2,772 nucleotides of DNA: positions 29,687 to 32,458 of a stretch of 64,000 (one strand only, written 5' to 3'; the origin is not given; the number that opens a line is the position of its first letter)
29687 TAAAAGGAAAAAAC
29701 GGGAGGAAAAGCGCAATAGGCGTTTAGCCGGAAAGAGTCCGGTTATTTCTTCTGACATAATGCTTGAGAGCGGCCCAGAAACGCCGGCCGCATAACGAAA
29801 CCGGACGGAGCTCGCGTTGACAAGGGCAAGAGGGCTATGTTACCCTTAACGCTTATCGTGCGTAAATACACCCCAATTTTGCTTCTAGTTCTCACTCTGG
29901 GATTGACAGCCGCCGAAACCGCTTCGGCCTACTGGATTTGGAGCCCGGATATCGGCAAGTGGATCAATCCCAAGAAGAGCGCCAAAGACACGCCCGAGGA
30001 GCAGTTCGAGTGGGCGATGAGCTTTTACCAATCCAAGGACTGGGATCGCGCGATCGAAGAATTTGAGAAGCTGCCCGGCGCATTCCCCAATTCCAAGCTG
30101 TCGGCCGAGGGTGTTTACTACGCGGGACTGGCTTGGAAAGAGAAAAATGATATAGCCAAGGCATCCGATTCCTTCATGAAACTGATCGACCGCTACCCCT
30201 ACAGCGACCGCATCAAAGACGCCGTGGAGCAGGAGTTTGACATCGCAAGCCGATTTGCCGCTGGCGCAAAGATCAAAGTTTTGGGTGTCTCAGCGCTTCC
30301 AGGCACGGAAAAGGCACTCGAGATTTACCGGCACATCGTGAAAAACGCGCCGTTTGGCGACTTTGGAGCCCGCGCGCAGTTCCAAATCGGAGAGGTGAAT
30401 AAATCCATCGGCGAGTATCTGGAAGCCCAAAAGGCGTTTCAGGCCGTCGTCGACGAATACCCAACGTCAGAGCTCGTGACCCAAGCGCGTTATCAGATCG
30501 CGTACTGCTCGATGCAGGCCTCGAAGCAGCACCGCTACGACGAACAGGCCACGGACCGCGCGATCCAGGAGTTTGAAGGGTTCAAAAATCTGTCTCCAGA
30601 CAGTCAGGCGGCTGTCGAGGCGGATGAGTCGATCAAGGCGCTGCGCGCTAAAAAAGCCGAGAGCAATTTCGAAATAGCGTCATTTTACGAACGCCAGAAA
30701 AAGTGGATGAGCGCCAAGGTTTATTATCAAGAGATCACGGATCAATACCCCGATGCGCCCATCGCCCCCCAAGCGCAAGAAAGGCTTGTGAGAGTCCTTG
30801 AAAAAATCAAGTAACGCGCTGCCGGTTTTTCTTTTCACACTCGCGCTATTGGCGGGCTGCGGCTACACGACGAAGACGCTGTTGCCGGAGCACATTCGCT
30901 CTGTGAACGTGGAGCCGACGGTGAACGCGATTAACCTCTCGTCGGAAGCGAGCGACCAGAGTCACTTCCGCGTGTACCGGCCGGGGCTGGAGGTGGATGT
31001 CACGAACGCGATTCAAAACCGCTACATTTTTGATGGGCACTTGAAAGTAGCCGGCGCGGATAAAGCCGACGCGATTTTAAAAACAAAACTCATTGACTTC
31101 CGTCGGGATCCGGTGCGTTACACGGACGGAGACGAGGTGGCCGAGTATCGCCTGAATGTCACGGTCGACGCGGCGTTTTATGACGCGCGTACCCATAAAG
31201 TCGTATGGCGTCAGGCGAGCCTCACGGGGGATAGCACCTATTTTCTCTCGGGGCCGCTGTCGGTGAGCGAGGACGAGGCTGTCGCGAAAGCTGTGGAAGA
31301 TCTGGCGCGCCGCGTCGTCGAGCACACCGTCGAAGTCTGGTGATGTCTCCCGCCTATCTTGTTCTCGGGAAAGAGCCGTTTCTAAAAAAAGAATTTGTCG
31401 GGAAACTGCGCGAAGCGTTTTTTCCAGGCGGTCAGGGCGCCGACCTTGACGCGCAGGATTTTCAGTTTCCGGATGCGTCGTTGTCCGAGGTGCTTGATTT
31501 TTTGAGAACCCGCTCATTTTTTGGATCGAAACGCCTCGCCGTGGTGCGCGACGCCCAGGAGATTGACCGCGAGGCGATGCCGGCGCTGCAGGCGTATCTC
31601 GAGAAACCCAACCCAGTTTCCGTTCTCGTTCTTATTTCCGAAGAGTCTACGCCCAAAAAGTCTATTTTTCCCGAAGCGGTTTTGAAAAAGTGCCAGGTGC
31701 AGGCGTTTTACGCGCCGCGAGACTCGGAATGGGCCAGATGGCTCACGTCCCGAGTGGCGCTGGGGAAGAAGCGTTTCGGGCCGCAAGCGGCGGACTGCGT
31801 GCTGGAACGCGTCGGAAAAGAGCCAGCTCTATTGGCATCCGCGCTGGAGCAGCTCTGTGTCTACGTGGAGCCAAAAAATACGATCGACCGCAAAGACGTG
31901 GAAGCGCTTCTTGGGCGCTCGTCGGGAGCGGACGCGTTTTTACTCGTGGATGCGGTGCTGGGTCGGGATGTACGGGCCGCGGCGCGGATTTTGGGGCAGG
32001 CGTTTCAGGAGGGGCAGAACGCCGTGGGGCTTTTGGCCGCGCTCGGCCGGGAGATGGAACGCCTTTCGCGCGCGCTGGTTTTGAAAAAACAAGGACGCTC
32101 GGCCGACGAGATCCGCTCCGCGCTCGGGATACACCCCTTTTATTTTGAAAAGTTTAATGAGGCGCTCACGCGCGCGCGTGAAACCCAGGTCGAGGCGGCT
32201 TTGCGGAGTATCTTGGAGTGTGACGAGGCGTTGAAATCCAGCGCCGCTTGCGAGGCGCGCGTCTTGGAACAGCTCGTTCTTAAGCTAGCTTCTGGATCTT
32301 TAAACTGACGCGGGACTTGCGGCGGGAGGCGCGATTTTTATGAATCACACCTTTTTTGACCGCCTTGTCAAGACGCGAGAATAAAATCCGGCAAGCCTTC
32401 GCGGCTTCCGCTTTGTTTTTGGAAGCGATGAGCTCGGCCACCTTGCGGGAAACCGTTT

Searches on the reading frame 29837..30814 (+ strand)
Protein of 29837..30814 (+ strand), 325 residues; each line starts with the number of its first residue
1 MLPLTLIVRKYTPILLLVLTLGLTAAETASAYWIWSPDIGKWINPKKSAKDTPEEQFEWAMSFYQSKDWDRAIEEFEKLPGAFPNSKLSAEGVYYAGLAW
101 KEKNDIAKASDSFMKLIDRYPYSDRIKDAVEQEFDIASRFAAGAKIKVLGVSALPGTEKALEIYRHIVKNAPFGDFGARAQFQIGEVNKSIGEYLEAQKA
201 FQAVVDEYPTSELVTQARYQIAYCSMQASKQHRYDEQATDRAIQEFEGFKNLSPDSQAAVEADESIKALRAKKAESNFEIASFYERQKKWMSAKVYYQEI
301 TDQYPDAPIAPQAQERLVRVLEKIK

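Call 10: search_protein_families(library=pfam, proteins=[window:29837-30814:+], max_evalue=0.0001)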
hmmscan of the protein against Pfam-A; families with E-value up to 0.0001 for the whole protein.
window:29837-30814:+ (325 aa): 9 families
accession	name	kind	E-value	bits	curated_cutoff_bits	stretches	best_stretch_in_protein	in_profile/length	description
PF13174.12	TPR_6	-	5e-23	80.5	26.3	0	180-211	2-33/33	Tetratricopeptide repeat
PF13525.12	YfiO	-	5.6e-18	65.9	25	1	163-318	27-185/203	Outer membrane lipoprotein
PF07719.23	TPR_2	-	1.3e-11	44.1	27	0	54-78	2-26/34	Tetratricopeptide repeat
PF13428.12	TPR_14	-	2.4e-09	37.4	23.5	0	279-309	6-36/44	Tetratricopeptide repeat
PF13432.12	TPR_16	-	4.5e-06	27.4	32.7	0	58-123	2-64/65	Tetratricopeptide repeat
PF13371.12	TPR_9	-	6.4e-06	26.5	35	0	255-317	10-72/73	Tetratricopeptide repeat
PF13512.12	TPR_18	-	1.3e-05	25.8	21.9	0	49-90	6-47/145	Tetratricopeptide repeat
PF00515.34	TPR_1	-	3e-05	24.1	27.8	0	178-210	1-33/34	Tetratricopeptide repeat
PF13181.12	TPR_8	-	8.7e-05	22.8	25.7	0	178-209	1-32/34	Tetratricopeptide repeat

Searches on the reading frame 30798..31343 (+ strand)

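Call 10: search_protein_families(library=pfam, proteins=[window:30798-31343:+], max_evalue=0.0001)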
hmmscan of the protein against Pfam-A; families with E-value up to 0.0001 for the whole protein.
window:30798-31343:+ (181 aa): 1 family
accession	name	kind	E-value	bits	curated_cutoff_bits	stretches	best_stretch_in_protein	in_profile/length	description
PF04390.17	LptE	-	6.8e-12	46.5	23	1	55-175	13-116/118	Lipopolysaccharide-assembly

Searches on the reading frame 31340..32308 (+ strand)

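Call 10: search_protein_families(library=pfam, proteins=[window:31340-32308:+], max_evalue=0.0001)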
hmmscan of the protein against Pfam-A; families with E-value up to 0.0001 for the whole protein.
window:31340-32308:+ (322 aa): 3 families
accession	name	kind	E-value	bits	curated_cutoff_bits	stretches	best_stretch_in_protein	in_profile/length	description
PF21694.2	DNA_pol3_delta_C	-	5.7e-18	65.5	27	1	198-316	3-121/121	DNA polymerase III delta subunit, C-terminal domain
PF06144.19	DNA_pol3_delta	-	3.6e-07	30.6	21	1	6-111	1-112/124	DNA polymerase III, delta subunit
PF13177.12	DNA_pol3_delta2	-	3.9e-05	24.1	27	0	48-103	86-141/161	DNA polymerase III, delta subunit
